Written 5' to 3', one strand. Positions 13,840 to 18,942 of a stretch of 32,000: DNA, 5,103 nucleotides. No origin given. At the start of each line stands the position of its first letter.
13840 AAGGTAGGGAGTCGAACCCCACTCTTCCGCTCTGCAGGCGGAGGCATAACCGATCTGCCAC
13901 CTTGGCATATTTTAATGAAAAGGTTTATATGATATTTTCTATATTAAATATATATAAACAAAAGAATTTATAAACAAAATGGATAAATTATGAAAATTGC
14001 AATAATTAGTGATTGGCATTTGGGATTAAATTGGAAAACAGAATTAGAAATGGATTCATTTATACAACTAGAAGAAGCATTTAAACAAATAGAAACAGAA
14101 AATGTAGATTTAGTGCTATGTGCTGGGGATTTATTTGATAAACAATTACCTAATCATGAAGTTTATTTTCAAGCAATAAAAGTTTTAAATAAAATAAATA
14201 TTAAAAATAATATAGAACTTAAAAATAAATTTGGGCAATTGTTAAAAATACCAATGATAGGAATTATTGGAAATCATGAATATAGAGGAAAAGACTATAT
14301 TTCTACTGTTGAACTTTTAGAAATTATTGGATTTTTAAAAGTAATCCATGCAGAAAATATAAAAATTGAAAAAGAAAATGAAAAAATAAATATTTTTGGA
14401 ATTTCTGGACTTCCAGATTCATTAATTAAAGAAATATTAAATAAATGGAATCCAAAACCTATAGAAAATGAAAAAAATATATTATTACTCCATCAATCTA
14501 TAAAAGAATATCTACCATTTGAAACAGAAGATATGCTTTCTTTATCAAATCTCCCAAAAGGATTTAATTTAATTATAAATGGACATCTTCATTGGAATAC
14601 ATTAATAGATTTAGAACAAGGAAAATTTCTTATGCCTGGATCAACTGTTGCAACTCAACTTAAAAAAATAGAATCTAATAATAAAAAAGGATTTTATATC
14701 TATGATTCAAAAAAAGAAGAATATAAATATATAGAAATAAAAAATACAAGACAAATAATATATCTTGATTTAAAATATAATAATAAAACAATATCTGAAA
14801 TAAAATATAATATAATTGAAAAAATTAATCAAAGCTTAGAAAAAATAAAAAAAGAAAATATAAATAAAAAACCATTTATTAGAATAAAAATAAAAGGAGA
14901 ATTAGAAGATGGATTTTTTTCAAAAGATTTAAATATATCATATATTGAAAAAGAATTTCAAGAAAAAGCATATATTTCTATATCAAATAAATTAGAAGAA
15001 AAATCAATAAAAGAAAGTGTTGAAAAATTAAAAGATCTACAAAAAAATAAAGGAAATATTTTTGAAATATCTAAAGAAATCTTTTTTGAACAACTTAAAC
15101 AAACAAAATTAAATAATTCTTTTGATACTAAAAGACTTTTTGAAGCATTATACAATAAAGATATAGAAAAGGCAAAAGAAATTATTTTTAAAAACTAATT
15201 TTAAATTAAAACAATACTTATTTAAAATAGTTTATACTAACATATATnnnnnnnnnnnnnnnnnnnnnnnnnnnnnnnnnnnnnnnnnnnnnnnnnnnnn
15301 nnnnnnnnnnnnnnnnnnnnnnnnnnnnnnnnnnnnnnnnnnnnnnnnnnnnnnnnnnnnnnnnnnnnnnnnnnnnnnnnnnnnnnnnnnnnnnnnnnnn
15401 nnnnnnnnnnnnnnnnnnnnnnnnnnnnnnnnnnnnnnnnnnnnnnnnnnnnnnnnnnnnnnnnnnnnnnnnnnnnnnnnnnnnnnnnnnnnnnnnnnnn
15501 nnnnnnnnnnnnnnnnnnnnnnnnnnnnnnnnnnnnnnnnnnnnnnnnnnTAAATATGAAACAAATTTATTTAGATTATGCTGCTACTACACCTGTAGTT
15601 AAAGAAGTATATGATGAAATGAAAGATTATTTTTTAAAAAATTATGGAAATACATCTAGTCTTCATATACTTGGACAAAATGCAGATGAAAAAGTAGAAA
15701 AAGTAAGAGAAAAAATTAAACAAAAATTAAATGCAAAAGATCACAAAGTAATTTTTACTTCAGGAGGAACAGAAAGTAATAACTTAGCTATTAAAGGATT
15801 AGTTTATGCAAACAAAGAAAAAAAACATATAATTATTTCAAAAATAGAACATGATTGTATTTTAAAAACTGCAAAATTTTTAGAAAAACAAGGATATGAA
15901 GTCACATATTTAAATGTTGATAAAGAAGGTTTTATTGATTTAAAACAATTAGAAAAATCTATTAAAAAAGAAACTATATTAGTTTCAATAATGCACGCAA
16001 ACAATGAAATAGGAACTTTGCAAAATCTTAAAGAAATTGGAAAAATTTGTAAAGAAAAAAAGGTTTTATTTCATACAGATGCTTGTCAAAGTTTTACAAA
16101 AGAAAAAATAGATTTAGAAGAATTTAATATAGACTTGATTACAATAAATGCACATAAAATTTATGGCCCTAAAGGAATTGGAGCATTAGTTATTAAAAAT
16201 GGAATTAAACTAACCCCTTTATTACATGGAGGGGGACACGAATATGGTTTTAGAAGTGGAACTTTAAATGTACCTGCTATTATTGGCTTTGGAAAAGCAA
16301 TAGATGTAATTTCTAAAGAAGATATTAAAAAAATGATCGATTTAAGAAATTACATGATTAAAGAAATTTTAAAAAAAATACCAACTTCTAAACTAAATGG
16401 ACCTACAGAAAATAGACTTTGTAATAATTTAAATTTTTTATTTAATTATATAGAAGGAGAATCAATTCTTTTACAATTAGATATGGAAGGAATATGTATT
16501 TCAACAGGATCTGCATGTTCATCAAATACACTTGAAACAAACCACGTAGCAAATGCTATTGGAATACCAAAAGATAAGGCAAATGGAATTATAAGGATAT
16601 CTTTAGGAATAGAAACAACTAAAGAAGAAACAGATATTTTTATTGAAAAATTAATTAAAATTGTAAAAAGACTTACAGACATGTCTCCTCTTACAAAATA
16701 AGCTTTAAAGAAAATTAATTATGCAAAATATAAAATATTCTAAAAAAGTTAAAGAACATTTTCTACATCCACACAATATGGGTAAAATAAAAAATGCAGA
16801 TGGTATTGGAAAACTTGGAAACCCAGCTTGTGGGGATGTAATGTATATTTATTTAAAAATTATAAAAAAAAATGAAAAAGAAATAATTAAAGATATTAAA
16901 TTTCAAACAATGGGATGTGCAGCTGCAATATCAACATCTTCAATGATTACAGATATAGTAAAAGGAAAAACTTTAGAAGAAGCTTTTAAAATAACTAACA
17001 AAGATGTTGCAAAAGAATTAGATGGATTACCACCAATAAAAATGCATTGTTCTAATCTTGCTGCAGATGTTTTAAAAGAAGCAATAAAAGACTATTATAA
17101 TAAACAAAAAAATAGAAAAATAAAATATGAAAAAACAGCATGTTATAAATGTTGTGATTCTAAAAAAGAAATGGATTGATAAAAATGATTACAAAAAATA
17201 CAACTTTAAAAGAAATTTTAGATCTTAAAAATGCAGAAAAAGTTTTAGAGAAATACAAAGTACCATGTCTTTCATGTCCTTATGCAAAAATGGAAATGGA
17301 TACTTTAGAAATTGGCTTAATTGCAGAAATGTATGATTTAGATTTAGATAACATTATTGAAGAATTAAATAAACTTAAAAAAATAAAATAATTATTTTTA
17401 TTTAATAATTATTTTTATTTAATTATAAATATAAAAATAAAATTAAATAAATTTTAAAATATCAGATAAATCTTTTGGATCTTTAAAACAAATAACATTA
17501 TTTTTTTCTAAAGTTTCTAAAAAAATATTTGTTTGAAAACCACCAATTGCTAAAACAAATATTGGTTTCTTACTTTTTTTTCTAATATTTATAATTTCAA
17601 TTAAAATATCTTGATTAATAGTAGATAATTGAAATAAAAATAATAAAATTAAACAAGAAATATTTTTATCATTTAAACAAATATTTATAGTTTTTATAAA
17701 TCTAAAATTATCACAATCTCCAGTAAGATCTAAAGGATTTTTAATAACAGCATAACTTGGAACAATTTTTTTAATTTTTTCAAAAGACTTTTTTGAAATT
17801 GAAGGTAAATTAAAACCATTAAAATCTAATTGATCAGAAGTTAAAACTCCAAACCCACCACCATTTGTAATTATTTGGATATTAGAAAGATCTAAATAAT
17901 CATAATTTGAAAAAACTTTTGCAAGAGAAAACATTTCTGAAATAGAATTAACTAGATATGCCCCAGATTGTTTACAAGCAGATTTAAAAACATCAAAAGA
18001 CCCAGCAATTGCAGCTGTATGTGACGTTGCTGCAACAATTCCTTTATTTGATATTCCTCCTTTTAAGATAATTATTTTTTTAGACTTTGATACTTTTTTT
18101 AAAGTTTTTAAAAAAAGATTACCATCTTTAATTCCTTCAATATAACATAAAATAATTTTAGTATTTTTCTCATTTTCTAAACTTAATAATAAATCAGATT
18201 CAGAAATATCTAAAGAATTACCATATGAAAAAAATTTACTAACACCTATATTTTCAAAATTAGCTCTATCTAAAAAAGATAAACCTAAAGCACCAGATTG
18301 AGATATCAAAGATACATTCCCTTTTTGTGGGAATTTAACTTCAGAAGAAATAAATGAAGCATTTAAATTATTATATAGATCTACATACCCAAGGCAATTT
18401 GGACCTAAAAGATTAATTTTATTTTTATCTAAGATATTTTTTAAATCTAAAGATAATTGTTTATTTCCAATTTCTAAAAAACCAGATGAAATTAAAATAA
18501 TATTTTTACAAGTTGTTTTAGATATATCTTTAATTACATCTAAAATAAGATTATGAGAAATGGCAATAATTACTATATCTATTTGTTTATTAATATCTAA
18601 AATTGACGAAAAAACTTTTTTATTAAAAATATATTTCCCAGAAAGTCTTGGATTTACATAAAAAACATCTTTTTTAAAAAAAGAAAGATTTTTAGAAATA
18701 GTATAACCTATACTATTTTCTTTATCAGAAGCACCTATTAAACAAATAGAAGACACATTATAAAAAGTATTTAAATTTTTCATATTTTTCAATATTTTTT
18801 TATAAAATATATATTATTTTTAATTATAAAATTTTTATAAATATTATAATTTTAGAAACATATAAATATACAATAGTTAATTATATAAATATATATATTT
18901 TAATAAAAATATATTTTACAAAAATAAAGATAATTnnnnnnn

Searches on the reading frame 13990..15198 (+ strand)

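Call 24: search_protein_families(library=pfam, proteins=[window:13990-15198:+], max_evalue=0.0001)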
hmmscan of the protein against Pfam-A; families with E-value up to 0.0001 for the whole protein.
window:13990-15198:+ (402 aa): 2 families
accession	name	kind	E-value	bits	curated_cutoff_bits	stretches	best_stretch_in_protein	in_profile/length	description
PF00149.33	Metallophos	-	1e-17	65.7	21.5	1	1-202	1-190/191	Calcineurin-like phosphoesterase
PF12850.12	Metallophos_2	-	7.6e-09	36.2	27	1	1-224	1-140/154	Calcineurin-like phosphoesterase superfamily domain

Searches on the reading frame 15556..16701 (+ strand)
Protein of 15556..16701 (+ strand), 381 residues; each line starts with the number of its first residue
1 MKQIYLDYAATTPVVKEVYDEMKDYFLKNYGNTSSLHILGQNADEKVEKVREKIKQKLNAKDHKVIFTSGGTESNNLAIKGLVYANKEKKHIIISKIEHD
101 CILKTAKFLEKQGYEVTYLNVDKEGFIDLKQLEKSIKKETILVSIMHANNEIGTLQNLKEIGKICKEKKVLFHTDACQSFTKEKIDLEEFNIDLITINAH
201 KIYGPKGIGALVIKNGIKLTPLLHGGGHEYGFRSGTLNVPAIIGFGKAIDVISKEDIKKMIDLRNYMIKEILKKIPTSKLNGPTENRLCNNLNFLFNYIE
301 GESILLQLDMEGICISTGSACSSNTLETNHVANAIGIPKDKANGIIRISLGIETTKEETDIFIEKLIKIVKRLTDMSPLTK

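Call 25: search_protein_families(library=pfam, proteins=[window:15556-16701:+], max_evalue=0.0001)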
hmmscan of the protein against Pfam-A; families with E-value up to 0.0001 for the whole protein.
window:15556-16701:+ (381 aa): 3 families
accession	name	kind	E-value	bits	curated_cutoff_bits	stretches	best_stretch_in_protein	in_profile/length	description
PF00266.25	Aminotran_5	-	1.3e-93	314.4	21.5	1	4-361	1-370/371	Aminotransferase class-V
PF01212.27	Beta_elim_lyase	-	3.7e-11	43.3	27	1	43-178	30-171/288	Beta-eliminating lyase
PF01041.23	DegT_DnrJ_EryC1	-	9.7e-08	32.1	19.8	1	46-181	25-151/360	DegT/DnrJ/EryC1/StrS aminotransferase family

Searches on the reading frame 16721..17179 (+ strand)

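Call 25: search_protein_families(library=pfam, proteins=[window:16721-17179:+], max_evalue=0.0001)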
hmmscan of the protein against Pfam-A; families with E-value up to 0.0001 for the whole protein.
window:16721-17179:+ (152 aa): 1 family
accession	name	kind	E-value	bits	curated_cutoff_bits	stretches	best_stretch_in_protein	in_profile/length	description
PF01592.21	NifU_N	-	7e-45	152.7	22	1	5-130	1-125/127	NifU-like N terminal domain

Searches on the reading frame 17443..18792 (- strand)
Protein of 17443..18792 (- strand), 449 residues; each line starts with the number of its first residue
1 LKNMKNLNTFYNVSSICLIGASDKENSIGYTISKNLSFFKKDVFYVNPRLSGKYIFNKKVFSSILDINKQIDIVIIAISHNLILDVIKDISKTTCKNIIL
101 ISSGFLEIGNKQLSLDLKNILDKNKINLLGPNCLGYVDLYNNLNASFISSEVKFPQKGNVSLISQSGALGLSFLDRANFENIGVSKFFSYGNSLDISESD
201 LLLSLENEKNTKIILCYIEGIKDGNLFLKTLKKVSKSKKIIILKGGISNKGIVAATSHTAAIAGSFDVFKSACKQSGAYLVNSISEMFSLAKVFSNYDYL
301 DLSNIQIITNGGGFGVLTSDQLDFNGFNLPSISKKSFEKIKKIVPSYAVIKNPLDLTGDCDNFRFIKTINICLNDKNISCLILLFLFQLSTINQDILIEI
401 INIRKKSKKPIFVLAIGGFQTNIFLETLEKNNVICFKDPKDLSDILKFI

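Call 25: search_protein_families(library=pfam, proteins=[window:17443-18792:-], max_evalue=0.0001)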
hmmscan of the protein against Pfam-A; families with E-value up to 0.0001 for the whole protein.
window:17443-18792:- (449 aa): 4 families
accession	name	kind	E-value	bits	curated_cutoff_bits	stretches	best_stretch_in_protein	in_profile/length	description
PF13607.11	Succ_CoA_lig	-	4.4e-45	153.3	27.4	1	157-294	1-138/138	Succinyl-CoA ligase like flavodoxin domain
PF13380.12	CoA_binding_2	-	7.4e-14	52.6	22.8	1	15-135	2-112/116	CoA binding domain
PF19045.5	Ligase_CoA_2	-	3.1e-09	37.5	23.7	1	306-389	2-85/162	Ligase-CoA domain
PF02629.25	CoA_binding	-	1.2e-08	36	22.3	1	15-104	5-97/97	CoA binding domain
